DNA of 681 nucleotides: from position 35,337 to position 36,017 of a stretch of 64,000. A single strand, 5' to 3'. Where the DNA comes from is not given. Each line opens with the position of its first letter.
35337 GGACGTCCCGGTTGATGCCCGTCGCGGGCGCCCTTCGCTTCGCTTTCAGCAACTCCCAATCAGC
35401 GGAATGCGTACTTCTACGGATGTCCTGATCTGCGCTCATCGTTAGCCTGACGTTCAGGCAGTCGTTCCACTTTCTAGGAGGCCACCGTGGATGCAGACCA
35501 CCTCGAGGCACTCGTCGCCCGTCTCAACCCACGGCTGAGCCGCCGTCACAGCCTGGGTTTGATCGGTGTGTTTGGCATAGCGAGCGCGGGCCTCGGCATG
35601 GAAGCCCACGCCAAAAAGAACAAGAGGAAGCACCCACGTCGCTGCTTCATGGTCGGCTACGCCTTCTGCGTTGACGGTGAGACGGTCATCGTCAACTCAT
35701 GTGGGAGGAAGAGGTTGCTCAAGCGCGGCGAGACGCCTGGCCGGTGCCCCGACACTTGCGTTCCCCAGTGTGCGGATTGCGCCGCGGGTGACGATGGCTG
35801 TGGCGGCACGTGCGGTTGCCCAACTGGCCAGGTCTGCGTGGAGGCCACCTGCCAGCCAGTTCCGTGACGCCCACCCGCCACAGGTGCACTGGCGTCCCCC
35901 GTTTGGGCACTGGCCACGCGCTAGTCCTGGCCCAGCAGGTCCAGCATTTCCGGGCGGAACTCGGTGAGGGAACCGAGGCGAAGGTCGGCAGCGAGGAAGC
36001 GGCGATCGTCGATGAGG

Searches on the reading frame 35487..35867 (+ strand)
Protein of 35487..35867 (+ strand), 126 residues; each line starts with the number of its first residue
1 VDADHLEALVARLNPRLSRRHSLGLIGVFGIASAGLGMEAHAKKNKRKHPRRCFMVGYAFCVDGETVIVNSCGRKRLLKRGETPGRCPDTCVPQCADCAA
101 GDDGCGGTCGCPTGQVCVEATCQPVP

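Call 6: search_protein_families(library=pfam, proteins=[window:35487-35867:+], max_evalue=1)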
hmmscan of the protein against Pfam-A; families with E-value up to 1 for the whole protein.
window:35487-35867:+ (126 aa): 0 families

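Call 7: search_protein_families(library=ncbifam, proteins=[window:35487-35867:+], max_evalue=1)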
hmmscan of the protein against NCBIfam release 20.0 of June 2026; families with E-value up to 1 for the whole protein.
window:35487-35867:+ (126 aa): 0 families

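Call 22: find_homologous_proteins(query=window:35487-35867:+, max_evalue=0.01)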
Query window:35487-35867:+ (126 aa): 6 proteins with E <= 0.01 among 32 candidates.
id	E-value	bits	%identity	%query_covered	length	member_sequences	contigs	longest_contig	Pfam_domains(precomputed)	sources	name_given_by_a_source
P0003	2.0e-81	289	100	100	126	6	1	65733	-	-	-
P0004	6.0e-68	245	84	100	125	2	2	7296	-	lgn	-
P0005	4.3e-49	184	65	98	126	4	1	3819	-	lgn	-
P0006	5.6e-44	167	61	98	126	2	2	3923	-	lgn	-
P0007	9.0e-42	160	80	60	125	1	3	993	-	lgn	-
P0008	6.4e-40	154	56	98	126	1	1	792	-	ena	-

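Call 27: find_encoding_contigs(protein=P0003, flank=10000, max_places=3)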
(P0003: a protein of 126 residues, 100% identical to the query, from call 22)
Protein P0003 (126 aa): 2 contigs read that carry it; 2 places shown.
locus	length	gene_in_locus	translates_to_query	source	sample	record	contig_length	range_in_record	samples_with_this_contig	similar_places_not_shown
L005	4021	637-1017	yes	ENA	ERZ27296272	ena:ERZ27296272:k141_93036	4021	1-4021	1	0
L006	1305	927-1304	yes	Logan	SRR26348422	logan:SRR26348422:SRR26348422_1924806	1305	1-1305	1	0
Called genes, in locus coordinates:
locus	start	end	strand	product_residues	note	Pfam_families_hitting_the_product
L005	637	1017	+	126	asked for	-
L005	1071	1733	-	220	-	PF00702:Hydrolase, PF12710:HAD, PF13419:HAD_2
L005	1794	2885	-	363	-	PF07470:Glyco_hydro_88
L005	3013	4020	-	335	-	?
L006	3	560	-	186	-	?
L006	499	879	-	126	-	-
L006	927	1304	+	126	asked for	?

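Call 41: find_encoding_contigs(protein=P0004, flank=4000, max_places=2)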
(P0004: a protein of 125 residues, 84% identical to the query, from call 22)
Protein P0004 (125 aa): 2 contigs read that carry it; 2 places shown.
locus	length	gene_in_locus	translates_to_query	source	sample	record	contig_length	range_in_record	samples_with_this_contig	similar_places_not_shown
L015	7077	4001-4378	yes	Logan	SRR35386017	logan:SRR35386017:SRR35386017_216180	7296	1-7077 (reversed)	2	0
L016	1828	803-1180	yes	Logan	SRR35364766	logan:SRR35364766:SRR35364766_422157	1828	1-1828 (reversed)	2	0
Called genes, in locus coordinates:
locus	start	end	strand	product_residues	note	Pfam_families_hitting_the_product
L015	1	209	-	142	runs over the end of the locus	?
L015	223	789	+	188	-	PF00903:Glyoxalase, PF12681:Glyoxalase_2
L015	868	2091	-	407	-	PF07690:MFS_1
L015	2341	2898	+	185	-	-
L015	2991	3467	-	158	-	PF00583:Acetyltransf_1, PF13673:Acetyltransf_10 (weak), PF13508:Acetyltransf_7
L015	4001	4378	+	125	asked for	-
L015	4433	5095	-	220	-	PF00702:Hydrolase, PF12710:HAD, PF13419:HAD_2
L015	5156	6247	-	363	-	PF07470:Glyco_hydro_88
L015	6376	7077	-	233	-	?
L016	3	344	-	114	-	?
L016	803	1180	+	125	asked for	-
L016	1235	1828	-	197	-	?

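Call 42: find_encoding_contigs(protein=P0005, flank=4000, max_places=2)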
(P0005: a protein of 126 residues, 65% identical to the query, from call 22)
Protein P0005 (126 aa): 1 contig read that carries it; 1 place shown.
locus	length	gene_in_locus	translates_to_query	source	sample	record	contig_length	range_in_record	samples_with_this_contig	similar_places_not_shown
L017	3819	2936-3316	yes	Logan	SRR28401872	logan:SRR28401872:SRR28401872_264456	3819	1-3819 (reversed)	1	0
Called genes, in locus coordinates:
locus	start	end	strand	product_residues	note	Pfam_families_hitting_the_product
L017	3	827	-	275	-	?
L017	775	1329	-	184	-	PF00583:Acetyltransf_1, PF13673:Acetyltransf_10 (weak), PF13508:Acetyltransf_7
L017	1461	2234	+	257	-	PF03073:TspO_MBR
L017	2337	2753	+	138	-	-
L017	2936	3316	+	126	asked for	-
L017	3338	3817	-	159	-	?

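Call 43: find_encoding_contigs(protein=P0006, flank=4000, max_places=2)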
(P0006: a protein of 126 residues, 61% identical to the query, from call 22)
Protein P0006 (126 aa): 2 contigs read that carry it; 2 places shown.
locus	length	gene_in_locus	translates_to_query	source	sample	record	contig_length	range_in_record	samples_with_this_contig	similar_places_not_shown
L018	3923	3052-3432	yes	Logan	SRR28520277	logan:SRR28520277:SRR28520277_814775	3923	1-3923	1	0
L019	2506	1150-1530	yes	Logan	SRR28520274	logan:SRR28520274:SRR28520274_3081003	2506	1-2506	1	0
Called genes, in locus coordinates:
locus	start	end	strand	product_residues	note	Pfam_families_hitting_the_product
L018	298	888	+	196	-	-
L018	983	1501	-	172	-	PF00583:Acetyltransf_1, PF13673:Acetyltransf_10 (weak), PF13508:Acetyltransf_7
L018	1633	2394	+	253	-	PF03073:TspO_MBR (weak)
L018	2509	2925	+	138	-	-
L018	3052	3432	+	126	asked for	-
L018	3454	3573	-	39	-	-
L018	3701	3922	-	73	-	?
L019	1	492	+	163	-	?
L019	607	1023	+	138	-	-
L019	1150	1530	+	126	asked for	-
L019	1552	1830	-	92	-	-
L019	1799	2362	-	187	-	-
